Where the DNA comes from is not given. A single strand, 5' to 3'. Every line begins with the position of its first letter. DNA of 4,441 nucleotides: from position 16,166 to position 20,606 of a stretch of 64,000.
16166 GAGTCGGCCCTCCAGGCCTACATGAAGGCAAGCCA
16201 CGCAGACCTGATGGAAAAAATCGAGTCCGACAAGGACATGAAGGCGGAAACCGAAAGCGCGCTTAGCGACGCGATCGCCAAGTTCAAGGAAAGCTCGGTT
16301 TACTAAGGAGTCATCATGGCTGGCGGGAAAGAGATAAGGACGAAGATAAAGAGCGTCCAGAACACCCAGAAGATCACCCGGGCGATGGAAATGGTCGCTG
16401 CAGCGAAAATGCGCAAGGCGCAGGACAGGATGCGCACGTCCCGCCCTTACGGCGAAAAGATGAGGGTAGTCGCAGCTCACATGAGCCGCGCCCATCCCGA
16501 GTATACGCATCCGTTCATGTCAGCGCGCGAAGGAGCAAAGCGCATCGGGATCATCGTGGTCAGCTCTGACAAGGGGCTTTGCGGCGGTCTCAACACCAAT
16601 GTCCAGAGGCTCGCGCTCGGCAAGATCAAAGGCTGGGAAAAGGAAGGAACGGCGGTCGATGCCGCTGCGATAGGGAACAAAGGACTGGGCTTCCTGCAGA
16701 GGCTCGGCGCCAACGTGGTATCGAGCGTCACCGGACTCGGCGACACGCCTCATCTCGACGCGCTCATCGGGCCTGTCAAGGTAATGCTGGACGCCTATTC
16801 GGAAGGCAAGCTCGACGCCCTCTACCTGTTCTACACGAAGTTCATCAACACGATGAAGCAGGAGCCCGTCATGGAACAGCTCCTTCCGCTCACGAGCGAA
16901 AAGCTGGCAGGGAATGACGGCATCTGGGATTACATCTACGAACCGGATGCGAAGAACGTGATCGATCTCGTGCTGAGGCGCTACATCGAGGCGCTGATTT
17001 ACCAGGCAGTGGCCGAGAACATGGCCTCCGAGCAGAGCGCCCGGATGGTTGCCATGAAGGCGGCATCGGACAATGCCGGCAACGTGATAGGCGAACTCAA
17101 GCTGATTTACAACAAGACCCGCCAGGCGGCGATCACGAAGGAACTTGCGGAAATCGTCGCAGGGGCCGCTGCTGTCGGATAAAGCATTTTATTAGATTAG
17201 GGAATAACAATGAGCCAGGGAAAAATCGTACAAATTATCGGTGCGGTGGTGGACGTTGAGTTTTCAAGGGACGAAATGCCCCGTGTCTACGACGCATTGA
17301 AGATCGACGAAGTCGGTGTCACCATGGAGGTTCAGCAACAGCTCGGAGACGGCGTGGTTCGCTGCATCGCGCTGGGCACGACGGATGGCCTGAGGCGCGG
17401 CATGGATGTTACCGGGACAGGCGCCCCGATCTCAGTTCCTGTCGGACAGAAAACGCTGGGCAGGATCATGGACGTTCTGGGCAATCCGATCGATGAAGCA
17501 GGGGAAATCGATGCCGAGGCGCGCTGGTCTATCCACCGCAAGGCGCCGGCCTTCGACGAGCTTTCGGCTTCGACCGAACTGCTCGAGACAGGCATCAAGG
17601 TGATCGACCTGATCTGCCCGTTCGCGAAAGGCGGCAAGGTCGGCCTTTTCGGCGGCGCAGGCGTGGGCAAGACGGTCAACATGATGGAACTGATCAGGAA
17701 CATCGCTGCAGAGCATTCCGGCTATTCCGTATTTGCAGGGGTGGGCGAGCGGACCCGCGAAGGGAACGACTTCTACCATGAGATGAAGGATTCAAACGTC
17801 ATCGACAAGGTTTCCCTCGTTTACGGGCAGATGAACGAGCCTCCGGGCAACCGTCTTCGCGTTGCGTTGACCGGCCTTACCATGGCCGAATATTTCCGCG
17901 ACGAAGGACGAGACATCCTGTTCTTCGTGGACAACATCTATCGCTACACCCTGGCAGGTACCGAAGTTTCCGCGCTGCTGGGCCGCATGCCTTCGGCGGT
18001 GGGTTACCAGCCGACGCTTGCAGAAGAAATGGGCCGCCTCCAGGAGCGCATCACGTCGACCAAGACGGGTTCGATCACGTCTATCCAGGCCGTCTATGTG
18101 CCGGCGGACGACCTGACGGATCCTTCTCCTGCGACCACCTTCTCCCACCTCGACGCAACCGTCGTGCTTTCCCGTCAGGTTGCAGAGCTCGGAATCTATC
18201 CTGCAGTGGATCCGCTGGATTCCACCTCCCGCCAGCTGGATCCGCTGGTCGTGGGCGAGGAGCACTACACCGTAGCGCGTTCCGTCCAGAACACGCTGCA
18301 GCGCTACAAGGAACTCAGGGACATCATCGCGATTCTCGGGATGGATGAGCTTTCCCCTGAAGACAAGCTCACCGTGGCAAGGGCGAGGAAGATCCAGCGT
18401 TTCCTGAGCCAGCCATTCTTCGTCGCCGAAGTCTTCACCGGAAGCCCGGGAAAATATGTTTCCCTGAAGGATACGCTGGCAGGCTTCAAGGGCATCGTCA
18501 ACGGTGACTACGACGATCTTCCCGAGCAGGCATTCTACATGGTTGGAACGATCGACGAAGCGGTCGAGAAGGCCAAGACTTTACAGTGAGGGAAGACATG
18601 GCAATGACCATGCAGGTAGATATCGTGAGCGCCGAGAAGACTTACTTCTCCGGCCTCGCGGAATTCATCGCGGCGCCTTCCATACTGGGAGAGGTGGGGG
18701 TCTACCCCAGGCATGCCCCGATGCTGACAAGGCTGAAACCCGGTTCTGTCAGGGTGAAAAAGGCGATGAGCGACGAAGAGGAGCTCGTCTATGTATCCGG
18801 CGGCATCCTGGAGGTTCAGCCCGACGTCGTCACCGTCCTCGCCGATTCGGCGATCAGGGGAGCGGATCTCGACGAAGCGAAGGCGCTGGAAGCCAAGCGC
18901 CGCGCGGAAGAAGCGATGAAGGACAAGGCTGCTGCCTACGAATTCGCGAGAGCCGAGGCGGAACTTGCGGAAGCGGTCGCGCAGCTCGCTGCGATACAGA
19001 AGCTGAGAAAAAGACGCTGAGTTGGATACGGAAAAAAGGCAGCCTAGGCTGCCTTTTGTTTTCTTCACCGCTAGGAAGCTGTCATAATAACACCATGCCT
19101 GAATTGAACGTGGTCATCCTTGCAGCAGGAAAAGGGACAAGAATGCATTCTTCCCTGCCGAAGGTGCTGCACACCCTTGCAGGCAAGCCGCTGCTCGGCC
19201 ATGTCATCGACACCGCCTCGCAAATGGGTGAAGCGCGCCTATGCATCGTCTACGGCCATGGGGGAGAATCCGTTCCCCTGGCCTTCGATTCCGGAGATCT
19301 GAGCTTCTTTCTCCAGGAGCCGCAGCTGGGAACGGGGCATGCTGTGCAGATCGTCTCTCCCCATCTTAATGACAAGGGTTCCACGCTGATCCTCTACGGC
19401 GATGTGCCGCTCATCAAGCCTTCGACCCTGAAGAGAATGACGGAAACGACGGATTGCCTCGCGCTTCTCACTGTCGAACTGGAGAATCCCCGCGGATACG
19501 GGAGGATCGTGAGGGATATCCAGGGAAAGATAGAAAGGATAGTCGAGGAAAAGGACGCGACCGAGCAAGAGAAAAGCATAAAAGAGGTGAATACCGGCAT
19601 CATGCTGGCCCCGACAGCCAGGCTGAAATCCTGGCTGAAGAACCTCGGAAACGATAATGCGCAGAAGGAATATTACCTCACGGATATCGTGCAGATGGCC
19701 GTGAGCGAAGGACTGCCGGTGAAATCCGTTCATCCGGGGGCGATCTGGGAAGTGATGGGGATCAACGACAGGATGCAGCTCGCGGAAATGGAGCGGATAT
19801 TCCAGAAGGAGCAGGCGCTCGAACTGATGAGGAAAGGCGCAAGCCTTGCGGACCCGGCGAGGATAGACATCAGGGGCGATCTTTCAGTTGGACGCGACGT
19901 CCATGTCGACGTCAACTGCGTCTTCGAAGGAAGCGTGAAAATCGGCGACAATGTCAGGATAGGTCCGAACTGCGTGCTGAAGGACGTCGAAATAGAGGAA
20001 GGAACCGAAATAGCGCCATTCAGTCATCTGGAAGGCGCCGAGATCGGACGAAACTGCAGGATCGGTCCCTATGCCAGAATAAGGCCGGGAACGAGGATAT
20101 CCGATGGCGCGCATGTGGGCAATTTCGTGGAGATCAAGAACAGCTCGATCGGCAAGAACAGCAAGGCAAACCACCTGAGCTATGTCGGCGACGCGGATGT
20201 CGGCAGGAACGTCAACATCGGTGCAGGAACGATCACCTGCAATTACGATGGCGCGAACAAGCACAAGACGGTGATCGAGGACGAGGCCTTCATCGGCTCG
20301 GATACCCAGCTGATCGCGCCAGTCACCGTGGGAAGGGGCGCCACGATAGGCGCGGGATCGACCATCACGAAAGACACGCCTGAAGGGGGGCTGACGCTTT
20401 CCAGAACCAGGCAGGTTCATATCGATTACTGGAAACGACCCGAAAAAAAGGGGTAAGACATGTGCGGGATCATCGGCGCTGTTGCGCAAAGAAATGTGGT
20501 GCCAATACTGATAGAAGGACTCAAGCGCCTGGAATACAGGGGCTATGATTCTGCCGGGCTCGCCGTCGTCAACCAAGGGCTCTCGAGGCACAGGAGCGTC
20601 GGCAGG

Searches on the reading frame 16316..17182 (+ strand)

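Call 3: search_protein_families(library=pfam, proteins=[window:16316-17182:+])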
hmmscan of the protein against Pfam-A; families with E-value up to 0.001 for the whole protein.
window:16316-17182:+ (288 aa): 1 family
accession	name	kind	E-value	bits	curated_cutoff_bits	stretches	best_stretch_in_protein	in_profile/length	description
PF00231.24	ATP-synt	-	3.3e-101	339.2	39.9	1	5-287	3-285/285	ATP synthase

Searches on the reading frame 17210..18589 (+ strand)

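Call 3: search_protein_families(library=pfam, proteins=[window:17210-18589:+])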
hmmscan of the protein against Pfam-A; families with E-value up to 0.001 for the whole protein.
window:17210-18589:+ (459 aa): 3 families
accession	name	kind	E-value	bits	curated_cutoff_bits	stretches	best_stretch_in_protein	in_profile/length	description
PF00006.31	ATP-synt_ab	-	2.5e-73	246.7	29.5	1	128-340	1-213/213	ATP synthase alpha/beta family, nucleotide-binding domain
PF22919.1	ATP-synt_VA_C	-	3e-17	63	24.7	1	347-425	7-87/101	C-terminal domain of V and A type ATP synthase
PF02874.29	ATP-synt_ab_N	-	8.4e-17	61.9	20.9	1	6-71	1-69/69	ATP synthase alpha/beta family, beta-barrel domain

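Call 4: search_protein_families(library=ncbifam, proteins=[window:17210-18589:+])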
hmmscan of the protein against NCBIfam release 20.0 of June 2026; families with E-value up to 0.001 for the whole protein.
window:17210-18589:+ (459 aa): 35 families (the best 25 are shown)
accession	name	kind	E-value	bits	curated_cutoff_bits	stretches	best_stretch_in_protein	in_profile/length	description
TIGR01039.1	atpD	equivalog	3.4e-256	850.3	462.85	1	3-458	2-462/462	F0F1 ATP synthase subunit beta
TIGR03305.1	alt_F1F0_F1_bet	exception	2.3e-177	590.2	752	1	4-451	1-449/449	alternate F1F0 ATPase, F1 subunit beta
NF045858.1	glide_MMOB1670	exception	2.6e-149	499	850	1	4-456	230-691/705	MMOB1670 family gliding motility ATPase complex subunit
NF045934.1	MSC_0618_beta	exception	1.7e-127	426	570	1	4-449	1-448/451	MSC_0618 family F1-like ATPase beta subunit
TIGR02546.1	III_secr_ATP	equivalog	3e-71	240.4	604.75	1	3-402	6-404/423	type III secretion system ATPase SctN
TIGR03496.1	FliI_clade1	equivalog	5.8e-71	239.5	619.1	1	4-402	1-397/414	flagellar protein export ATPase FliI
TIGR01026.1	fliI_yscN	subfamily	9.3e-70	235.5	379.5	1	3-402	24-421/440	FliI/YscN family ATPase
TIGR03497.1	FliI_clade2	equivalog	9.3e-67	225.8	629.8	1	4-401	1-394/413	flagellar protein export ATPase FliI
TIGR03498.1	FliI_clade3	equivalog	3.5e-66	223.6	587.45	1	5-401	2-399/418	flagellar protein export ATPase FliI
NF005391.0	PRK06936.1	equivalog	1.7e-58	198.5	657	1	52-401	73-419/439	type III secretion system ATPase SctN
NF006012.0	PRK08149.1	equivalog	5.5e-58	196.9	594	1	54-403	63-413/431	type III secretion system ATPase SctN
NF005295.0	PRK06820.1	equivalog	5.7e-57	193.6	690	1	30-401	54-420/440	EscN/YscN/HrcN family type III secretion system ATPase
NF006290.1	PRK08472.1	equivalog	6e-56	190.1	644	1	50-401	66-414/433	flagellar protein export ATPase FliI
NF006575.0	PRK09099.1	subfamily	5e-55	187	706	1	3-402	27-423/443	type III secretion system ATPase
NF005535.1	PRK07196.1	equivalog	1.9e-50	172.1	715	1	60-404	76-418/434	flagellar protein export ATPase FliI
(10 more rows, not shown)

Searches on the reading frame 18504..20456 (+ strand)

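Call 3: search_protein_families(library=pfam, proteins=[window:18504-20456:+])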
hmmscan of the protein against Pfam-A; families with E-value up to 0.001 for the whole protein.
window:18504-20456:+ (650 aa): 8 families
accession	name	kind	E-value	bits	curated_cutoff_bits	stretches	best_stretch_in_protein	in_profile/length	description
PF00132.30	Hexapep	-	4.2e-33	112.1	27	4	589-623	2-36/36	Bacterial transferase hexapeptide (six repeats)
PF12804.13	NTP_transf_3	-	1e-16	62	27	1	203-315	1-110/160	MobA-like NTP transferase domain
PF25084.1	LbH_EIF2B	-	3.8e-13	49.8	54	1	455-543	17-104/105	EIF2B subunit epsilon LbH domain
PF00483.29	NTP_transferase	-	3.3e-11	43.7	21.2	1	203-416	2-227/245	Nucleotidyl transferase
PF14602.12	Hexapep_2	-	3.5e-11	43.1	27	1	589-623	2-34/34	Hexapeptide repeat of succinyl-transferase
PF01128.25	IspD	-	4.1e-06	27.2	27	1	202-249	2-49/221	2-C-methyl-D-erythritol 4-phosphate cytidylyltransferase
PF25087.1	GMPPB_C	-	0.0002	21.4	39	0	512-558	11-57/110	GMPPB C-terminal domain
PF02348.25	CTP_transf_3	-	0.00035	20.9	22.6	1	220-316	16-114/217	Cytidylyltransferase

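Call 4: search_protein_families(library=ncbifam, proteins=[window:18504-20456:+])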
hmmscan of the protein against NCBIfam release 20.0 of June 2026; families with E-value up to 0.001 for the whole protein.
window:18504-20456:+ (650 aa): 57 families (the best 25 are shown)
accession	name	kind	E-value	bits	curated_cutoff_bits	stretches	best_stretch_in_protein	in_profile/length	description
NF006986.0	PRK09451.1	equivalog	1.2e-193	644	725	1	200-649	5-455/456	bifunctional UDP-N-acetylglucosamine diphosphorylase/glucosamine-1-phosphate N-acetyltransferase GlmU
TIGR01173.1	glmU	equivalog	1.1e-191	637.6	366.85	1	202-649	2-452/452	bifunctional UDP-N-acetylglucosamine diphosphorylase/glucosamine-1-phosphate N-acetyltransferase GlmU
NF010933.0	PRK14353.1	equivalog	4.9e-155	516.6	505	2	200-505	5-314/453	bifunctional UDP-N-acetylglucosamine diphosphorylase/glucosamine-1-phosphate N-acetyltransferase GlmU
NF010934.1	PRK14354.1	equivalog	4.4e-154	513.3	450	1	203-643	2-445/447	bifunctional UDP-N-acetylglucosamine diphosphorylase/glucosamine-1-phosphate N-acetyltransferase GlmU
NF010935.0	PRK14355.1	equivalog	9.4e-154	512.4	718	1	200-645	3-454/459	bifunctional UDP-N-acetylglucosamine diphosphorylase/glucosamine-1-phosphate N-acetyltransferase GlmU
NF010932.0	PRK14352.1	equivalog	1.2e-142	476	611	1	199-649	5-462/488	bifunctional UDP-N-acetylglucosamine diphosphorylase/glucosamine-1-phosphate N-acetyltransferase GlmU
NF010937.0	PRK14357.1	equivalog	4.2e-142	474.2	658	1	202-645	2-440/448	bifunctional UDP-N-acetylglucosamine diphosphorylase/glucosamine-1-phosphate N-acetyltransferase GlmU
NF010936.0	PRK14356.1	equivalog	9.1e-142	473.1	666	1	202-641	7-451/456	bifunctional UDP-N-acetylglucosamine diphosphorylase/glucosamine-1-phosphate N-acetyltransferase GlmU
NF010940.0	PRK14360.1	equivalog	2.3e-138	461.5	602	1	201-647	2-449/452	bifunctional UDP-N-acetylglucosamine diphosphorylase/glucosamine-1-phosphate N-acetyltransferase GlmU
NF010938.0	PRK14358.1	equivalog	3.8e-125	418.2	500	1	200-645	7-456/481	bifunctional N-acetylglucosamine-1-phosphate uridyltransferase/glucosamine-1-phosphate acetyltransferase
NF010939.0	PRK14359.1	equivalog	1.9e-114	382.6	592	1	201-641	3-420/430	bifunctional UDP-N-acetylglucosamine diphosphorylase/glucosamine-1-phosphate N-acetyltransferase GlmU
TIGR03992.1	Arch_glmU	subfamily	7.6e-67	225.9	292.1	2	202-493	2-282/393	bifunctional sugar-1-phosphate nucleotidylyltransferase/acetyltransferase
NF041173.1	Sug_nt_acttase_Thmprot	equivalog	3.4e-49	167.8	600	2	202-495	2-284/405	bifunctional sugar-1-phosphate nucleotidylyltransferase/acetyltransferase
TIGR03570.1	NeuD_NnaD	subfamily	1.3e-20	73.8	160.8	2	546-630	117-195/202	NeuD/PglB/VioB family sugar acetyltransferase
NF052502.1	man1P_GTase_Rv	exception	5e-19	68.4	440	2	202-538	2-342/352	mannose-1-phosphate guanylyltransferase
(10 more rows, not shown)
